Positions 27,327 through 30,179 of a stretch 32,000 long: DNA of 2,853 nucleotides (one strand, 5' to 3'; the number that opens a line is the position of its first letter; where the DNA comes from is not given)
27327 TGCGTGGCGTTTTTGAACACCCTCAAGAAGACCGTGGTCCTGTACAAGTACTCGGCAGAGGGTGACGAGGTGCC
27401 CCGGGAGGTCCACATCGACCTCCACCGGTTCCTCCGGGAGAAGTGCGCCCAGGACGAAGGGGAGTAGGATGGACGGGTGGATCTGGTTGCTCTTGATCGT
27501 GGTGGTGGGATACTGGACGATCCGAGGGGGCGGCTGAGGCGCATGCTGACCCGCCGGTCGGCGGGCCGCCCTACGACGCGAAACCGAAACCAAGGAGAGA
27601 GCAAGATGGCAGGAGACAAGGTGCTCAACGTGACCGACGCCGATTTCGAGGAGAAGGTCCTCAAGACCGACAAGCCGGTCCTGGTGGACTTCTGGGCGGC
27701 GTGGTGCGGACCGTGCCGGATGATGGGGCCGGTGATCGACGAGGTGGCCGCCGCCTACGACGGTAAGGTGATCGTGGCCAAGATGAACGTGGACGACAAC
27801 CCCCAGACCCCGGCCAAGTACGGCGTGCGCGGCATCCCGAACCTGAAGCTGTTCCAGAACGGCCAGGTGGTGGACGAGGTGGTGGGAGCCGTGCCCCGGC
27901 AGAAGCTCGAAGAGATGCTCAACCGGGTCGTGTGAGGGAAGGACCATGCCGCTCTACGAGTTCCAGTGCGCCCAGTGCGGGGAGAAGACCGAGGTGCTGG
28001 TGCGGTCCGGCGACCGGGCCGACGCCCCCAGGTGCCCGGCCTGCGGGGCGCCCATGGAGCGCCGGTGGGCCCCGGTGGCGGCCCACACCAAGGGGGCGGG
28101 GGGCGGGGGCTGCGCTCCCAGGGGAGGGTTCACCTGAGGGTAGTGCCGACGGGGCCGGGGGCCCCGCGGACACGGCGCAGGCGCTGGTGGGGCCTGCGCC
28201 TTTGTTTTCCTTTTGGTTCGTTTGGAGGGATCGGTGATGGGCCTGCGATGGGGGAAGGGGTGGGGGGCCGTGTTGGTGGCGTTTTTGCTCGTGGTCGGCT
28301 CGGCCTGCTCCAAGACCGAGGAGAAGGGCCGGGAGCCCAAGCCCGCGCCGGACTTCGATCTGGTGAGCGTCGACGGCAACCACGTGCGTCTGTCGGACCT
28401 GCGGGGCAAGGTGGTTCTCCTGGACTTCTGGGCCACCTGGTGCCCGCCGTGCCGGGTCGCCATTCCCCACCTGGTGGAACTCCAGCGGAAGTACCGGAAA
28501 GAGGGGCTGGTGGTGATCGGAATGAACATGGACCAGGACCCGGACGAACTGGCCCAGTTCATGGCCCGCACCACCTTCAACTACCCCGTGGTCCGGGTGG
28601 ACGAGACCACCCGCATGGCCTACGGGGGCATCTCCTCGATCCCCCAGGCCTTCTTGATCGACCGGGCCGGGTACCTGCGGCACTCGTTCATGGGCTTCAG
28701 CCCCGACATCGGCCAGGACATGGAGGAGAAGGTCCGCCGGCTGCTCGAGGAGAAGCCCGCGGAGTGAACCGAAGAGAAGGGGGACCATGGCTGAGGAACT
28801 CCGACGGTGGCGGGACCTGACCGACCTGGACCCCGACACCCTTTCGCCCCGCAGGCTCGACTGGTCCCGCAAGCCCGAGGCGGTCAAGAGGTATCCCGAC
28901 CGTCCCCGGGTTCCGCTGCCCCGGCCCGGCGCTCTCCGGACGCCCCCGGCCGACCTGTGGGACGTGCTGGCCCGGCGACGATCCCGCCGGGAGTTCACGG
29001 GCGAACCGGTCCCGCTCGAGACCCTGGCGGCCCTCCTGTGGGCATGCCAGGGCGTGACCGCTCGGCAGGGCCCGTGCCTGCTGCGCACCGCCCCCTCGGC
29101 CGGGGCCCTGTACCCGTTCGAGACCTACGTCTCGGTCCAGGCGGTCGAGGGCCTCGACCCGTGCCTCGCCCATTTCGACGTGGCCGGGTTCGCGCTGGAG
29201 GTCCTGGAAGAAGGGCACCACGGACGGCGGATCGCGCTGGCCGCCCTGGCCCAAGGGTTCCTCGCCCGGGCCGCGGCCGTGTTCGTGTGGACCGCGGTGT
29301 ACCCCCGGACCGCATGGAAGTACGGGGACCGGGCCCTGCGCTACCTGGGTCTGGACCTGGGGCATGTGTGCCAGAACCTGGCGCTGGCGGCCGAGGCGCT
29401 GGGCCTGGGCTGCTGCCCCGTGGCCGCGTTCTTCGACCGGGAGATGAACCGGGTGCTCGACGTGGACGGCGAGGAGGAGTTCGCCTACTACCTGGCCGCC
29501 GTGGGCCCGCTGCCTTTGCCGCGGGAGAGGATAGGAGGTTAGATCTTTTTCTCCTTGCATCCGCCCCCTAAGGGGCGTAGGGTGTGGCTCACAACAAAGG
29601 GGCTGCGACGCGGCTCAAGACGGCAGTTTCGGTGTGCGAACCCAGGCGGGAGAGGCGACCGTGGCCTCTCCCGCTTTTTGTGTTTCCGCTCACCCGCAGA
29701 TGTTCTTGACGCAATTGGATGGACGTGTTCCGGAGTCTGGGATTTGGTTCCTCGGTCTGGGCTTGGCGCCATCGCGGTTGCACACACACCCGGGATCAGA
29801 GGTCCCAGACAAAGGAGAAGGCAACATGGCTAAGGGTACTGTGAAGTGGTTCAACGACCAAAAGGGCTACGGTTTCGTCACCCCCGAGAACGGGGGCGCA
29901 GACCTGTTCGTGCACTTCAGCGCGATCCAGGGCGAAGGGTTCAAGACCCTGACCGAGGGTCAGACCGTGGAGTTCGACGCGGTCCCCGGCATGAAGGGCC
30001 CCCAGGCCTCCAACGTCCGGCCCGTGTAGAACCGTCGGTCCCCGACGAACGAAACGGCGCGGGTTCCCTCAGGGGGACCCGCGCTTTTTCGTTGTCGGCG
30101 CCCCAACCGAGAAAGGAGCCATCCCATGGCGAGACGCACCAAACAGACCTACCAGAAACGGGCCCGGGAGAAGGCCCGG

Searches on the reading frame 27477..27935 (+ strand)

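Call 8: search_protein_families(library=pfam, proteins=[window:27477-27935:+], max_evalue=0.001)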
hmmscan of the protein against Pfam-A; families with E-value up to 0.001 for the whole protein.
window:27477-27935:+ (152 aa): 3 families
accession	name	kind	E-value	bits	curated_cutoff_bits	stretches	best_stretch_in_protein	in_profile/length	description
PF00085.26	Thioredoxin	-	2.3e-34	117.9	23.5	1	49-149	2-102/103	Thioredoxin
PF13098.12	Thioredoxin_2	-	7.5e-10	39.5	27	1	63-148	3-104/104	Thioredoxin-like domain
PF13899.12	Thioredoxin_7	-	5.3e-05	23.7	27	1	60-110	12-65/83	Thioredoxin-like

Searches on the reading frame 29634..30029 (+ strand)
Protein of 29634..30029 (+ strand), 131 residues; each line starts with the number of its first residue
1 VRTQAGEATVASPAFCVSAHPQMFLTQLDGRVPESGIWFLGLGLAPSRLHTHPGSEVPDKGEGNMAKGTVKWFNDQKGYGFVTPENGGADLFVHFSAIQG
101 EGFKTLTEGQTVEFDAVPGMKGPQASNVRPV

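Call 9: search_protein_families(library=pfam, proteins=[window:29634-30029:+], max_evalue=0.001)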
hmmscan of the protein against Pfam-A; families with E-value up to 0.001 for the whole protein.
window:29634-30029:+ (131 aa): 1 family
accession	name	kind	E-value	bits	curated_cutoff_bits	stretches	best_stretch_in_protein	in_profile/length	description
PF00313.28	CSD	-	5.4e-30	103.5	27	1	67-130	2-65/66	'Cold-shock' DNA-binding domain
